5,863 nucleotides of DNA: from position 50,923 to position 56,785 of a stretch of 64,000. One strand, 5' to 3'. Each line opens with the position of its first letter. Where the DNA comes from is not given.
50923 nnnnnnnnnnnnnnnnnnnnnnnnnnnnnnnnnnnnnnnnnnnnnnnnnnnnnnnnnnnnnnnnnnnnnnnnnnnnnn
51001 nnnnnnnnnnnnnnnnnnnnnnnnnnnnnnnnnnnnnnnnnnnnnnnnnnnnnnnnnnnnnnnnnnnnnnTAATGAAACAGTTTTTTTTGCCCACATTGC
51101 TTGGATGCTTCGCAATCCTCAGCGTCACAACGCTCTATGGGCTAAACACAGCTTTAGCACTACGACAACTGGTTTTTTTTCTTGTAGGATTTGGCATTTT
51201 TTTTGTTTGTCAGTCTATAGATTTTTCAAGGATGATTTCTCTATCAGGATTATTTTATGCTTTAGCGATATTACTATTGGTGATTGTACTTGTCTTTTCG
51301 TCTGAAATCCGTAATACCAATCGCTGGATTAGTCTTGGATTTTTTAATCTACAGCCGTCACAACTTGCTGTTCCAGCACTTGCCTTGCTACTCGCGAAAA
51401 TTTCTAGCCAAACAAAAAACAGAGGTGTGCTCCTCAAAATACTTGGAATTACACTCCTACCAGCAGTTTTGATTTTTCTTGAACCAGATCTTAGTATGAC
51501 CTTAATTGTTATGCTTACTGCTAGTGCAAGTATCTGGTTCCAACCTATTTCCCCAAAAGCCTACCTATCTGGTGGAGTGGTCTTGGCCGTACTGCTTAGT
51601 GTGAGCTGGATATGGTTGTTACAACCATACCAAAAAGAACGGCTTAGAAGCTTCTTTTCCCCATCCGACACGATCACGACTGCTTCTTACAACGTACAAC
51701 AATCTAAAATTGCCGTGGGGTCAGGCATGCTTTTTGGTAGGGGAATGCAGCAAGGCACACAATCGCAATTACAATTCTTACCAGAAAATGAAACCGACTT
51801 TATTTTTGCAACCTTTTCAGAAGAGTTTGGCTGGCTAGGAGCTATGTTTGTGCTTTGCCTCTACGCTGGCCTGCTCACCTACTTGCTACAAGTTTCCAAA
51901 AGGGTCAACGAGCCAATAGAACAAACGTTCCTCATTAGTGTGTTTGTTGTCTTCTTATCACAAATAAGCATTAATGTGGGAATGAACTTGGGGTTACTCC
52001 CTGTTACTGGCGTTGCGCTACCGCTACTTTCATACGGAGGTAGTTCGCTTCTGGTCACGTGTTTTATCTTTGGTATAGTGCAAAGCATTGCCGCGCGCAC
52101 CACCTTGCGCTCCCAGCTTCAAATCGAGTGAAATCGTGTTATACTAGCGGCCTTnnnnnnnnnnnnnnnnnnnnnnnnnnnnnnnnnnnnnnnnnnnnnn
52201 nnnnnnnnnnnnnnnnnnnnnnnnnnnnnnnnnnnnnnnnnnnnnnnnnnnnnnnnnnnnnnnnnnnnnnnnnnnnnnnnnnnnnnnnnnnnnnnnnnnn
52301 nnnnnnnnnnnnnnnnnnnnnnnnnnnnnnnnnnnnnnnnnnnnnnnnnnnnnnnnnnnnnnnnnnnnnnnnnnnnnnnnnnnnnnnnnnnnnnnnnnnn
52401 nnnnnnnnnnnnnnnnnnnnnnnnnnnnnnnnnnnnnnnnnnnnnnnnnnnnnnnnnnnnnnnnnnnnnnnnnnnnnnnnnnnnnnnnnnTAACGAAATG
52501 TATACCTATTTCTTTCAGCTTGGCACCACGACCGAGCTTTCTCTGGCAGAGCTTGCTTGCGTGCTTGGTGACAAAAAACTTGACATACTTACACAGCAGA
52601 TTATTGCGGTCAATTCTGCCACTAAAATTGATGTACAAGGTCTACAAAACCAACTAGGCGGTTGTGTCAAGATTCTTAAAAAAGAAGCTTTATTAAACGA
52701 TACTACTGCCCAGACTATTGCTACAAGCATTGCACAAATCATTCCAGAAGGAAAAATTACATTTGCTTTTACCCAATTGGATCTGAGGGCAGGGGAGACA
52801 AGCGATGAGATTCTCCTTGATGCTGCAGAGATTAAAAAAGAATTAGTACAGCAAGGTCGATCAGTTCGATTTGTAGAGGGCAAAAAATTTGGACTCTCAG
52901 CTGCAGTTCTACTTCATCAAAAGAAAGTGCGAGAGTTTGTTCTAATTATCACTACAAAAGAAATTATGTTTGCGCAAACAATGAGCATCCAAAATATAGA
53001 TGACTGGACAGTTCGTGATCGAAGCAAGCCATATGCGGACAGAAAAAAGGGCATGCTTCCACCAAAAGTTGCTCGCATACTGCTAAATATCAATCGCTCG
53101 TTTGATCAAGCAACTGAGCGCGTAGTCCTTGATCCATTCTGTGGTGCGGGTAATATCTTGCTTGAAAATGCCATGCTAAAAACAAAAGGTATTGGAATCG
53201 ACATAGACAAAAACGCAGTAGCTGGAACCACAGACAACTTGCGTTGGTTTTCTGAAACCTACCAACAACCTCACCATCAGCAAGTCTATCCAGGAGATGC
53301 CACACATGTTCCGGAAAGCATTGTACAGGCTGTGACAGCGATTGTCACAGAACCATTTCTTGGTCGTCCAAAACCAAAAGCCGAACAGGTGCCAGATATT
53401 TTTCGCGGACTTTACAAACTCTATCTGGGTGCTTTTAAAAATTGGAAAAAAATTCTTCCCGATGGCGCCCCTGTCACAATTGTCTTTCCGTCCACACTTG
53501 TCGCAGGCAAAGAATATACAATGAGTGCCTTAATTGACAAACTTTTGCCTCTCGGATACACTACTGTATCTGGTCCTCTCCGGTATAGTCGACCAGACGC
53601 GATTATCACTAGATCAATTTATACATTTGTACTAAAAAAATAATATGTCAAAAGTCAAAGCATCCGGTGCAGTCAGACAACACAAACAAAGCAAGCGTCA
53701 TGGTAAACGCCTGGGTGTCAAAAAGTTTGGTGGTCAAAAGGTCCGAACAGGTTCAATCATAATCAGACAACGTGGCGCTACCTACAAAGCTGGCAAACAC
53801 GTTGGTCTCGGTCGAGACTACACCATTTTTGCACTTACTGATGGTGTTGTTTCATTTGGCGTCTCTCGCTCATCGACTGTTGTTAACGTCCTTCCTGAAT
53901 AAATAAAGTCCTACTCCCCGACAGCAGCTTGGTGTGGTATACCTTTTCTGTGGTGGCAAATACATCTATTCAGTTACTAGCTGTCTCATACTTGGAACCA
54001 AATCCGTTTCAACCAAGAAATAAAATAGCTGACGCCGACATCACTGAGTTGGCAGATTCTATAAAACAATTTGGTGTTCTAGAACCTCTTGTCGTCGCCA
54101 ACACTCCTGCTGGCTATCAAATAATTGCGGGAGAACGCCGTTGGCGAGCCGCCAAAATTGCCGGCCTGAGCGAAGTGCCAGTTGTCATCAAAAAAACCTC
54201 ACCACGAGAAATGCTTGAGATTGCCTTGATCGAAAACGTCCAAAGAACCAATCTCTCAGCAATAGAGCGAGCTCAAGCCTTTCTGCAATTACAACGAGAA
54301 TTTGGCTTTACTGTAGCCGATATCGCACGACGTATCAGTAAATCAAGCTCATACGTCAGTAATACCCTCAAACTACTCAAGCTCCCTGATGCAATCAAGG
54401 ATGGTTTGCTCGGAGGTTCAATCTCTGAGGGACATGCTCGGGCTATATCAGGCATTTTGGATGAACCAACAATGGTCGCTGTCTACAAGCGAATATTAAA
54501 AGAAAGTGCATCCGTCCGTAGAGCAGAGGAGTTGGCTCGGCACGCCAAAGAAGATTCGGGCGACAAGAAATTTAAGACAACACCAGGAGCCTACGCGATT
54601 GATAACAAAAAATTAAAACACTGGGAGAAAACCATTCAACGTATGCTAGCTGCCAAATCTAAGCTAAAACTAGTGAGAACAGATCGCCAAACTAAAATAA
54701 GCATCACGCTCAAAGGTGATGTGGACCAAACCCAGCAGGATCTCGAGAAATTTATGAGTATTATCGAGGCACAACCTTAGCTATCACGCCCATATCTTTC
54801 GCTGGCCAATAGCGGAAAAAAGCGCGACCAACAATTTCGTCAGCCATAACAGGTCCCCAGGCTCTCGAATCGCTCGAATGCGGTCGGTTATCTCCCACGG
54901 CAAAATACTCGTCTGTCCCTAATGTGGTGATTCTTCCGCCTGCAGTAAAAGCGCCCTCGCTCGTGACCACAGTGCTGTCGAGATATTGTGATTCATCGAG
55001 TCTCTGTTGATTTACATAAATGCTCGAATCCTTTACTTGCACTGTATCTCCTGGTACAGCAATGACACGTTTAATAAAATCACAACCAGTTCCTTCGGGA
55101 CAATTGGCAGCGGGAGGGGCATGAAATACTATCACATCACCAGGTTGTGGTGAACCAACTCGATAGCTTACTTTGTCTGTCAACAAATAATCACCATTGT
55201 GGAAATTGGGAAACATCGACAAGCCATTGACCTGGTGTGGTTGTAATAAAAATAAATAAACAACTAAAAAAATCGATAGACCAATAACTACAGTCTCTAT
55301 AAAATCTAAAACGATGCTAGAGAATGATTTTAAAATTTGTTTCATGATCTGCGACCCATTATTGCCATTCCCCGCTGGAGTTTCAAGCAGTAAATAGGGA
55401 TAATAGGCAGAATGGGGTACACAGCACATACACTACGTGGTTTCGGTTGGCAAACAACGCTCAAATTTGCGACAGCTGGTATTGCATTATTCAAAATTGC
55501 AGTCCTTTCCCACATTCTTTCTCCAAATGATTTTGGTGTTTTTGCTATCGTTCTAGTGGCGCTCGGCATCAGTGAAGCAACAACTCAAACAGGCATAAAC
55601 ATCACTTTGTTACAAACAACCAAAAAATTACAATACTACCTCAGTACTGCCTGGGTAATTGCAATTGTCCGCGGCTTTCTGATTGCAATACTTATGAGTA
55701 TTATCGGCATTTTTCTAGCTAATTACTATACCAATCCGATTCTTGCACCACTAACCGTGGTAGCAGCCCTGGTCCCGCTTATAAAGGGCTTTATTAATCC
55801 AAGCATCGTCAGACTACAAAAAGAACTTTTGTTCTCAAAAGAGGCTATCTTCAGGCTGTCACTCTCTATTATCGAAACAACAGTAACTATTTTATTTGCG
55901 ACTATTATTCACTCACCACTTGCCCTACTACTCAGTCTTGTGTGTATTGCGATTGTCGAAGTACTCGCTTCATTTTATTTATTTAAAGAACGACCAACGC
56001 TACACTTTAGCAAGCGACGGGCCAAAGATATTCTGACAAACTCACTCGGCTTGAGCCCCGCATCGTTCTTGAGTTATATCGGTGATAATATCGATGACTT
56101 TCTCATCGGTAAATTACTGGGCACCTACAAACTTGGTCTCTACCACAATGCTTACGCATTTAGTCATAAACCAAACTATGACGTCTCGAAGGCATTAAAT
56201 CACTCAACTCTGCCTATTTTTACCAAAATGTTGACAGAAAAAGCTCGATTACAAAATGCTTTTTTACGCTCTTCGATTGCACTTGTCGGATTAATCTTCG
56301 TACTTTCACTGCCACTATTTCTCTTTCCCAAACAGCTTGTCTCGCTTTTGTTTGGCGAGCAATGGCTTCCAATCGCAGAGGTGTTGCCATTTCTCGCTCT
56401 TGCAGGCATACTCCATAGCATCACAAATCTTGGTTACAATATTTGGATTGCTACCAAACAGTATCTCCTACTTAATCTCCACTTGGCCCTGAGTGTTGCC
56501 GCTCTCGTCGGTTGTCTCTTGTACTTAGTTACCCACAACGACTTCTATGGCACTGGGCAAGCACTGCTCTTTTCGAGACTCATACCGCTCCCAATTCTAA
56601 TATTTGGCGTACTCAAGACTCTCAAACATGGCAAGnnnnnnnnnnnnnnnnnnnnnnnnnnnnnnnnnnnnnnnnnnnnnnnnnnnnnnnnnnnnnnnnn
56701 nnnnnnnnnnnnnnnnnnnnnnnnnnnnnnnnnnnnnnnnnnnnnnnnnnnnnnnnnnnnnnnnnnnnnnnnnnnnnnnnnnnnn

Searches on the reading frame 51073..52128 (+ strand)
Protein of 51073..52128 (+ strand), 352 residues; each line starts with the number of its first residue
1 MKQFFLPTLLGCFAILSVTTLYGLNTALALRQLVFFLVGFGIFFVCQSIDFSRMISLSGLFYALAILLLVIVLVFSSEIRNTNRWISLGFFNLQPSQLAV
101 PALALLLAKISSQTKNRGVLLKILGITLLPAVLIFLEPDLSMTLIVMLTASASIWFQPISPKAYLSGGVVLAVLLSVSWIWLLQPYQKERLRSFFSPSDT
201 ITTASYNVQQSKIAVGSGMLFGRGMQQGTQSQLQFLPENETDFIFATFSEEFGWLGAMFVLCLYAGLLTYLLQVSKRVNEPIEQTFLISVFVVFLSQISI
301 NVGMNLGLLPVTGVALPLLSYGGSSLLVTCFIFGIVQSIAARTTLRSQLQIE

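Call 8: search_protein_families(library=pfam, proteins=[window:51073-52128:+], max_evalue=0.001)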
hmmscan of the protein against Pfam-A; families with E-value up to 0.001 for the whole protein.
window:51073-52128:+ (352 aa): 1 family
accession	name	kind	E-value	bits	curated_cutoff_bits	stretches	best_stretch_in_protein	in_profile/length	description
PF01098.24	FTSW_RODA_SPOVE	-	8.1e-78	262.3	26.4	1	5-343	9-354/356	Cell cycle protein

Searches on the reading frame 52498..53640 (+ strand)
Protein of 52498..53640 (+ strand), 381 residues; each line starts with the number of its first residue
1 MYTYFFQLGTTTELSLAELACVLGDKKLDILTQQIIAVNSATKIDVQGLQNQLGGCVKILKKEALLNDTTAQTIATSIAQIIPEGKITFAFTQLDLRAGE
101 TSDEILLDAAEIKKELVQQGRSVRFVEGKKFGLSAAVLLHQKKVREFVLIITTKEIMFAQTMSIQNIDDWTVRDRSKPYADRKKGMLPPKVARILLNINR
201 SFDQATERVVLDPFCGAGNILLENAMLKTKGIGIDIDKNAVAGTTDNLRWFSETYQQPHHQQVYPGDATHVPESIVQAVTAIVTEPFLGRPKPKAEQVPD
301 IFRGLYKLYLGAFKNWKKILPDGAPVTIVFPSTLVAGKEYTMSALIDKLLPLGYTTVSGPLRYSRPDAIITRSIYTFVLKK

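Call 8: search_protein_families(library=pfam, proteins=[window:52498-53640:+], max_evalue=0.001)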
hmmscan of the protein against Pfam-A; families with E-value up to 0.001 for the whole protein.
window:52498-53640:+ (381 aa): 2 families
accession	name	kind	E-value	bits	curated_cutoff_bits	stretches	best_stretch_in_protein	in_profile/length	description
PF01170.24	UPF0020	-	7.4e-08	32.8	22.3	1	183-290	8-133/197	RMKL-like, methyltransferase domain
PF01555.25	N6_N4_Mtase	-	5.4e-05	23.7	26.7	1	207-242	182-217/221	DNA methylase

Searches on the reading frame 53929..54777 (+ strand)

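Call 8: search_protein_families(library=pfam, proteins=[window:53929-54777:+], max_evalue=0.001)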
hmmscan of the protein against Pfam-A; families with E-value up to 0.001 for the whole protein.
window:53929-54777:+ (283 aa): 4 families
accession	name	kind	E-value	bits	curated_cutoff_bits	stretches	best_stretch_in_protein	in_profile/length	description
PF02195.25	ParB_N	-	6.7e-31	106.6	26.3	1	13-105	2-95/95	ParB N-terminal domain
PF17762.8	HTH_ParB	-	6.6e-27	94.1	22.6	1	108-207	2-101/102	ParB HTH domain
PF08535.16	KorB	-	2.3e-05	24.7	22.3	1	126-158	3-35/89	KorB domain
PF13384.12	HTH_23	-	0.00035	20.7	24.6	0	110-149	3-40/50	Homeodomain-like domain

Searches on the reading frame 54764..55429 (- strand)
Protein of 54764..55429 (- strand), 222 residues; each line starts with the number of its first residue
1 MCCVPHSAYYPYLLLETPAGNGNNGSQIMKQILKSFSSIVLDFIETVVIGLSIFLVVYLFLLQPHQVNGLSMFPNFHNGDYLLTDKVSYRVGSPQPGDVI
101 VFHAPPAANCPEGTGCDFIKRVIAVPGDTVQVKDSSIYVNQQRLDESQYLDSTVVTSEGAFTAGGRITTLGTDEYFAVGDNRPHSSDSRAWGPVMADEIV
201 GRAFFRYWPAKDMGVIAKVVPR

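Call 8: search_protein_families(library=pfam, proteins=[window:54764-55429:-], max_evalue=0.001)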
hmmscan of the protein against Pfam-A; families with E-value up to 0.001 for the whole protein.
window:54764-55429:- (222 aa): 1 family
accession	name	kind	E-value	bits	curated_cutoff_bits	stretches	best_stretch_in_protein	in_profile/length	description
PF10502.14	Peptidase_S26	-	1.9e-45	155.2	22.9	1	42-208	3-168/168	Signal peptidase, peptidase S26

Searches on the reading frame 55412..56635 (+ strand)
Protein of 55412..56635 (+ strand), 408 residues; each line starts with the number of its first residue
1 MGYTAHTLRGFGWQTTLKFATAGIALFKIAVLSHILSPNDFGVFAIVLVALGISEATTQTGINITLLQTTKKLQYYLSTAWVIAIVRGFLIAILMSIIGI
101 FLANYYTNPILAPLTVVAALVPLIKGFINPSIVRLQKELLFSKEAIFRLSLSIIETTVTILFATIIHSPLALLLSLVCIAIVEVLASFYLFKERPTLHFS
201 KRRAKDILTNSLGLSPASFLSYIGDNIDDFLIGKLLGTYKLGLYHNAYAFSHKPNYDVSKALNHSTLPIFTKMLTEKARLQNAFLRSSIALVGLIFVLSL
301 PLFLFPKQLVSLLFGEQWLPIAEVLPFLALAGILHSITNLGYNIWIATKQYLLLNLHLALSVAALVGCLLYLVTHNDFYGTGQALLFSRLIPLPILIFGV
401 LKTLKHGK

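Call 8: search_protein_families(library=pfam, proteins=[window:55412-56635:+], max_evalue=0.001)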
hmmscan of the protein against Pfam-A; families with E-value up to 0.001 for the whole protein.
window:55412-56635:+ (408 aa): 2 families
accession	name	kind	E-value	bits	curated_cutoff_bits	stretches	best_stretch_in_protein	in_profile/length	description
PF13440.11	Polysacc_synt_3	-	1.6e-55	188.9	23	1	31-322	1-292/293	Polysaccharide biosynthesis protein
PF01943.22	Polysacc_synt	-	3.7e-20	72.9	28.2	1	8-273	2-273/274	Polysaccharide biosynthesis protein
